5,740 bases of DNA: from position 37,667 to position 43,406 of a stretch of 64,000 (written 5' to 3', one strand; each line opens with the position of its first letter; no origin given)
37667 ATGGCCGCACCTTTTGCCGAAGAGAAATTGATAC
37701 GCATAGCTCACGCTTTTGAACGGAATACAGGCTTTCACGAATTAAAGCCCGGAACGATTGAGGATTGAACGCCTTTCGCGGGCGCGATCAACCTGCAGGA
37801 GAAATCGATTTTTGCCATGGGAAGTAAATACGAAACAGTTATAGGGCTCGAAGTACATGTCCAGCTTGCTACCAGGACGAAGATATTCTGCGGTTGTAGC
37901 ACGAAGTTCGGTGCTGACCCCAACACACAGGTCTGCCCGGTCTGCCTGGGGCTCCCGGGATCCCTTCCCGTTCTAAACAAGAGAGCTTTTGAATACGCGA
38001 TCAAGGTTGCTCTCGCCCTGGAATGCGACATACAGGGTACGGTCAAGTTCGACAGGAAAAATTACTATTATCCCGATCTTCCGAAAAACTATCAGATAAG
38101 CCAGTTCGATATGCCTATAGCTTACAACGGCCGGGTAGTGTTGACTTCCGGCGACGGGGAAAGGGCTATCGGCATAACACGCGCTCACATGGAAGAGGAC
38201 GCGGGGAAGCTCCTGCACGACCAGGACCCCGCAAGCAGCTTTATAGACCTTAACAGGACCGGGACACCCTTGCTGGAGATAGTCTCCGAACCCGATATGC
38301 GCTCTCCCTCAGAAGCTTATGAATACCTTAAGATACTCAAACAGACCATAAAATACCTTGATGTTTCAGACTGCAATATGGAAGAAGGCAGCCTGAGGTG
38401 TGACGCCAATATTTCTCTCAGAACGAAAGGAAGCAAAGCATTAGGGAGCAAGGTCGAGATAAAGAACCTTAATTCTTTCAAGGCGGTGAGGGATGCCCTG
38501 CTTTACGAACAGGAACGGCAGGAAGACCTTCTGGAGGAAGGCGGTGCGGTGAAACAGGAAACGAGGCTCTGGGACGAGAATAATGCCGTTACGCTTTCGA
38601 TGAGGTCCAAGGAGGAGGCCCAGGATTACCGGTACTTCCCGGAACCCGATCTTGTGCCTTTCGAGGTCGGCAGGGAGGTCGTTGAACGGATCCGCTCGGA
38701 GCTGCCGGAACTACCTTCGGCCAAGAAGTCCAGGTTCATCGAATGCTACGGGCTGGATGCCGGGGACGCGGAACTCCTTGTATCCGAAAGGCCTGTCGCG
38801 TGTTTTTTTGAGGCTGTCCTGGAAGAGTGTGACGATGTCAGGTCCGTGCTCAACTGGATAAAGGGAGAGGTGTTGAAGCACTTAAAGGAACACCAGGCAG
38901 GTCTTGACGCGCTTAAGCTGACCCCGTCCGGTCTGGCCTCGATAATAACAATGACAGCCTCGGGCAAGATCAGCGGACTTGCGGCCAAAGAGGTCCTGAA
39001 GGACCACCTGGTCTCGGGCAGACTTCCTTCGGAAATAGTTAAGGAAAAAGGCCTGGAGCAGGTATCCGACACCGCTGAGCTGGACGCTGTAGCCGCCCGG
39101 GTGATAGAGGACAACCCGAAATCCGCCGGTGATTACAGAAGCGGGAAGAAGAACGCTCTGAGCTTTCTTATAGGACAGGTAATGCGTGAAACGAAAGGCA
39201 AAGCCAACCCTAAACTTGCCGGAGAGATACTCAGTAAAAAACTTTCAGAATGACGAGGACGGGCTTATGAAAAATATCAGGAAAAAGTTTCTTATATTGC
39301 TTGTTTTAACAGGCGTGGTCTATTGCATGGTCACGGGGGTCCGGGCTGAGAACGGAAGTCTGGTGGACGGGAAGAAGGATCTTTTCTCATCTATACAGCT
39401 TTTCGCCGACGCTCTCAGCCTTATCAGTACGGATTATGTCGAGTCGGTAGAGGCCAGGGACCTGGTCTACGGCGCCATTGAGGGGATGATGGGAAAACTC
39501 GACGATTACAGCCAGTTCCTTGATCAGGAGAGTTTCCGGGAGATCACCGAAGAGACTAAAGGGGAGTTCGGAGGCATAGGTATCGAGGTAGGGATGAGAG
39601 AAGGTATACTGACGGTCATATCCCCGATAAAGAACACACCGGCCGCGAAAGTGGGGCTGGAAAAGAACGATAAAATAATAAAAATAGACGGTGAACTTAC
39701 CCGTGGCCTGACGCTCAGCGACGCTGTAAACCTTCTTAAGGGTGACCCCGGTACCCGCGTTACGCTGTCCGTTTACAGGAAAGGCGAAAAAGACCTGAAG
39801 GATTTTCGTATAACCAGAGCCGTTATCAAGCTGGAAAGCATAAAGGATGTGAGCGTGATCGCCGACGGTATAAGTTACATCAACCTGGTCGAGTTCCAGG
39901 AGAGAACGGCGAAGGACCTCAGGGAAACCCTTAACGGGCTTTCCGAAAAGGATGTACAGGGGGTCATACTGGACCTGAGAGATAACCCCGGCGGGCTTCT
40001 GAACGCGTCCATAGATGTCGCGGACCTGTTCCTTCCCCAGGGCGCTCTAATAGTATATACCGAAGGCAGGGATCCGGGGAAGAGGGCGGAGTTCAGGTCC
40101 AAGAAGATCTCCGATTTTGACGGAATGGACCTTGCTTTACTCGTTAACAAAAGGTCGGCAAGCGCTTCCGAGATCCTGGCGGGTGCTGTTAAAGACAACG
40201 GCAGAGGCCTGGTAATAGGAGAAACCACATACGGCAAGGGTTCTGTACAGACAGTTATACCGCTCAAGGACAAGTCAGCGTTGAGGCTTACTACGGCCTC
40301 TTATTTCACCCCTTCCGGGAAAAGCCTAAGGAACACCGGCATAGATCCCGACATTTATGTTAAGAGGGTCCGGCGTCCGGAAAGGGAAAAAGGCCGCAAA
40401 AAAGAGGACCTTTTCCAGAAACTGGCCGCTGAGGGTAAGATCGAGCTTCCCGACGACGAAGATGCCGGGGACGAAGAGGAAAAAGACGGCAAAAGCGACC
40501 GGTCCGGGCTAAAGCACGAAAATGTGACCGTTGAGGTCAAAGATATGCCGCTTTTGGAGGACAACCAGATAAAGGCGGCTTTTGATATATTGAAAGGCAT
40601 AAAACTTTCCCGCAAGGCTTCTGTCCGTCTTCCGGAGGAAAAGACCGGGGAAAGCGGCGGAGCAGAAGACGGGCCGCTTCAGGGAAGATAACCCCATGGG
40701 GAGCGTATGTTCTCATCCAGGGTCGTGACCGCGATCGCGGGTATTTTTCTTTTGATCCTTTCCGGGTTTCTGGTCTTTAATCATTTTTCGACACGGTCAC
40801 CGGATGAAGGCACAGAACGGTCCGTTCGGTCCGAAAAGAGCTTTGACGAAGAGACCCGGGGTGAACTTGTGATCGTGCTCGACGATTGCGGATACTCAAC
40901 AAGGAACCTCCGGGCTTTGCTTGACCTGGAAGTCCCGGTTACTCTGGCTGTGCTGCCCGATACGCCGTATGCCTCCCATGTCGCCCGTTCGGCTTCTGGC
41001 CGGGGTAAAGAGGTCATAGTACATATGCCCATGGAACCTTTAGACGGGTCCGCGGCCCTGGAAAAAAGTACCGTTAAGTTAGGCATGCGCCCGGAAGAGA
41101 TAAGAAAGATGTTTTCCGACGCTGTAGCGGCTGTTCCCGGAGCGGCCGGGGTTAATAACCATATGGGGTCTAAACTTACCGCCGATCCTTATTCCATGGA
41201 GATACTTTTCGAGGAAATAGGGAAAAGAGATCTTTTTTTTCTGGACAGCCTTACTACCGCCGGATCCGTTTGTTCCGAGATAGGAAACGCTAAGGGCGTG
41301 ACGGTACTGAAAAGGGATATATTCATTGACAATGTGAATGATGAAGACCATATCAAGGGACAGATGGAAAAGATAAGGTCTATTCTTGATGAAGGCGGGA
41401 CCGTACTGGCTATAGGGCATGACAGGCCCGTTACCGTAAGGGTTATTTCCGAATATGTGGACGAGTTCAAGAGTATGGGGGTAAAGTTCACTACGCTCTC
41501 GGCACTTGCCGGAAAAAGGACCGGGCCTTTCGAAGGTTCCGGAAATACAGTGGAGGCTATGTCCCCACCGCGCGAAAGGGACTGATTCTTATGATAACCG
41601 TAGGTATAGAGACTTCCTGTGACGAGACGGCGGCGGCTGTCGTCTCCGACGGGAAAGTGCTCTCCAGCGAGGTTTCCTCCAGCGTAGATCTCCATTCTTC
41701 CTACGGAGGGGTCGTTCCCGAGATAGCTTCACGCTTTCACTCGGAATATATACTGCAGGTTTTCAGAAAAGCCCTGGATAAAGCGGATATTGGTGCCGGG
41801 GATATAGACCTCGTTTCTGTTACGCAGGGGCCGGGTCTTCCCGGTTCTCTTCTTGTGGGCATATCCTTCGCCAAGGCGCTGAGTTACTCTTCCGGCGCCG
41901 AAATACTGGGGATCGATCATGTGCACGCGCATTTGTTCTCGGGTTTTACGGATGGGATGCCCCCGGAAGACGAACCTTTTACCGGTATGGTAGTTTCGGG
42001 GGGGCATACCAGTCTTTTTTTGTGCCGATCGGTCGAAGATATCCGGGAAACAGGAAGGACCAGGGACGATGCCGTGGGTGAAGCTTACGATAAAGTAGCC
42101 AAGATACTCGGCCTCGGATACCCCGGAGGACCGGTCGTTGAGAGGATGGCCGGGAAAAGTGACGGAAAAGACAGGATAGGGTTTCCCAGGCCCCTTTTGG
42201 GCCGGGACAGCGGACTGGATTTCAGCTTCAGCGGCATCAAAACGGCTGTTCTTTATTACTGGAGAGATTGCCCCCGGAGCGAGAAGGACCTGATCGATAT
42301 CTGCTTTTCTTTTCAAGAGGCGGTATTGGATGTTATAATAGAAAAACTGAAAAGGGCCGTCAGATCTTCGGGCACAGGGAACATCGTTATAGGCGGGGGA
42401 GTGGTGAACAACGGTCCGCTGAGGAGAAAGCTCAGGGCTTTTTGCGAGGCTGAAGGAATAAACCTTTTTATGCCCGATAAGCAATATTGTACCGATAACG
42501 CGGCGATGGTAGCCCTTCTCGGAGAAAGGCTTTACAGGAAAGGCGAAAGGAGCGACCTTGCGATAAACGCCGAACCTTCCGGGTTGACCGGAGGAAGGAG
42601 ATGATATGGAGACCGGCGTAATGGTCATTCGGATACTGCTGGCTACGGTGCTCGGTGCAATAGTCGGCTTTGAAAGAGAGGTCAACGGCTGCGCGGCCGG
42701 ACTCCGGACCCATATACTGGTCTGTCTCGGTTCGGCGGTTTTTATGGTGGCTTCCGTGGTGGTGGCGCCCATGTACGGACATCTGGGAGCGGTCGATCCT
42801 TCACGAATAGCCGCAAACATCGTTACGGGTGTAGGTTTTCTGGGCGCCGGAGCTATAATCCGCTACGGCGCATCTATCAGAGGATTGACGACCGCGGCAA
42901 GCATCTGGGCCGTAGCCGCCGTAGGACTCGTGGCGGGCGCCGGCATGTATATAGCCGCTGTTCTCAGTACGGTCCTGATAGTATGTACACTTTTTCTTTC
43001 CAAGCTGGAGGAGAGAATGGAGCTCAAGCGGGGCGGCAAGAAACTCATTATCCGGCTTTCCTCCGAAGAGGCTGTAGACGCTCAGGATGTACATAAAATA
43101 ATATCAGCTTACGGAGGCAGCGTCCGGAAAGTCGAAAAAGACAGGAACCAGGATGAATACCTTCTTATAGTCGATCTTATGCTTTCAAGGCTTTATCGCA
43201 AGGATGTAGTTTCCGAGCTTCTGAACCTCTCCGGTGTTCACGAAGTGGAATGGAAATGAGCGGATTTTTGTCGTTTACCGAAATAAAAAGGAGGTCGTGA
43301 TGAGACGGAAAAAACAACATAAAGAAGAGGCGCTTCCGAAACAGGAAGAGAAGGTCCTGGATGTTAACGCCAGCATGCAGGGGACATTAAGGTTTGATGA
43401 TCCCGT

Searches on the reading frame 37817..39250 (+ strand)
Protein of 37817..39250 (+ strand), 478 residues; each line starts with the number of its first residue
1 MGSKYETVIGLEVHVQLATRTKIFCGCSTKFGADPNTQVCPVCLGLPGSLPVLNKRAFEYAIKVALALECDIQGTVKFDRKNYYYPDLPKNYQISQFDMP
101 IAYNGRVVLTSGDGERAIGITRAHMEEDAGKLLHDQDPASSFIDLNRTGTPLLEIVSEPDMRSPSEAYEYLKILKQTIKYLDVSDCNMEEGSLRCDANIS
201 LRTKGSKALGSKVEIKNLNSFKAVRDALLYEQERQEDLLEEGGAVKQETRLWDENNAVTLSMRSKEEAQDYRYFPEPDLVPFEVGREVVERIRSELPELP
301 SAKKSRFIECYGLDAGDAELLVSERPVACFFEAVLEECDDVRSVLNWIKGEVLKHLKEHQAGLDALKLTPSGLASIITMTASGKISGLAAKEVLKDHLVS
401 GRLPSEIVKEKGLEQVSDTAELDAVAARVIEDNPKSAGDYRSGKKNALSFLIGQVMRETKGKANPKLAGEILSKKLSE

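Call 49: search_protein_families(library=pfam, proteins=[window:37817-39250:+], max_evalue=0.00001)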
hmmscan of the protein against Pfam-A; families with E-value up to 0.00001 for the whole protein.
window:37817-39250:+ (478 aa): 2 families
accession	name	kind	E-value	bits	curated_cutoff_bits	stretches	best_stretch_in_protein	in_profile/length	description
PF02934.20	GatB_N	-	6e-123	409.9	23.4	1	7-290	1-277/277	GatB/GatE catalytic domain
PF02637.23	GatB_Yqey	-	1.5e-44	151.9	27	1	330-476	2-148/148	GatB domain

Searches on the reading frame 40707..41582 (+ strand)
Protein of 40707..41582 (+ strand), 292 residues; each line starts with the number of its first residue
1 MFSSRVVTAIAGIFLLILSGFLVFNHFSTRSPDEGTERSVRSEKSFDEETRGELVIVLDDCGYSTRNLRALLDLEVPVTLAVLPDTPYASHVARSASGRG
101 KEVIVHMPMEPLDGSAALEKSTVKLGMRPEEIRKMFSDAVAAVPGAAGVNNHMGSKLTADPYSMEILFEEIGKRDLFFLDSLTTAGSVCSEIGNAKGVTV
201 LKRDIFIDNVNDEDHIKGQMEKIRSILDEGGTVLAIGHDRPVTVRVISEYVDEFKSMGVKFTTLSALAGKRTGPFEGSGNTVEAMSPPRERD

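Call 3: search_protein_families(library=pfam, proteins=[window:40707-41582:+], max_evalue=0.1)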
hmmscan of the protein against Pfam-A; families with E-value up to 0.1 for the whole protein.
window:40707-41582:+ (292 aa): 1 family
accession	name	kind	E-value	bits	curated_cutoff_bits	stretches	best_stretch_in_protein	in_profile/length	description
PF04748.18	Polysacc_deac_2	-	2.4e-69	233.1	27.5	1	56-267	1-211/212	Divergent polysaccharide deacetylase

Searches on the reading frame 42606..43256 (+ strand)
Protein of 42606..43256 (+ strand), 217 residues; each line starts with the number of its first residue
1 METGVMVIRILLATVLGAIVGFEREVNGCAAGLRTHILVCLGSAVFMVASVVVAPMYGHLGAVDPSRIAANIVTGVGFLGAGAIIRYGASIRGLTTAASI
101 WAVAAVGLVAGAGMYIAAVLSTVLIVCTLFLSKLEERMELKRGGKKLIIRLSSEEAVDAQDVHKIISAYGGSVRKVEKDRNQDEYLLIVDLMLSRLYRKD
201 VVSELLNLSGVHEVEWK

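Call 3: search_protein_families(library=pfam, proteins=[window:42606-43256:+], max_evalue=0.1)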
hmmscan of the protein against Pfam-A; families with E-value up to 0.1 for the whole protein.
window:42606-43256:+ (217 aa): 2 families
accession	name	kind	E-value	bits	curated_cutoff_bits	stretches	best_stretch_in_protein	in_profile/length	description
PF02308.21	MgtC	-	3.6e-37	127.8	31.4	1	10-133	1-116/121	MgtC family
PF16316.10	DUF4956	-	0.0012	19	30.6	1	47-161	27-135/169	Domain of unknown function (DUF4956)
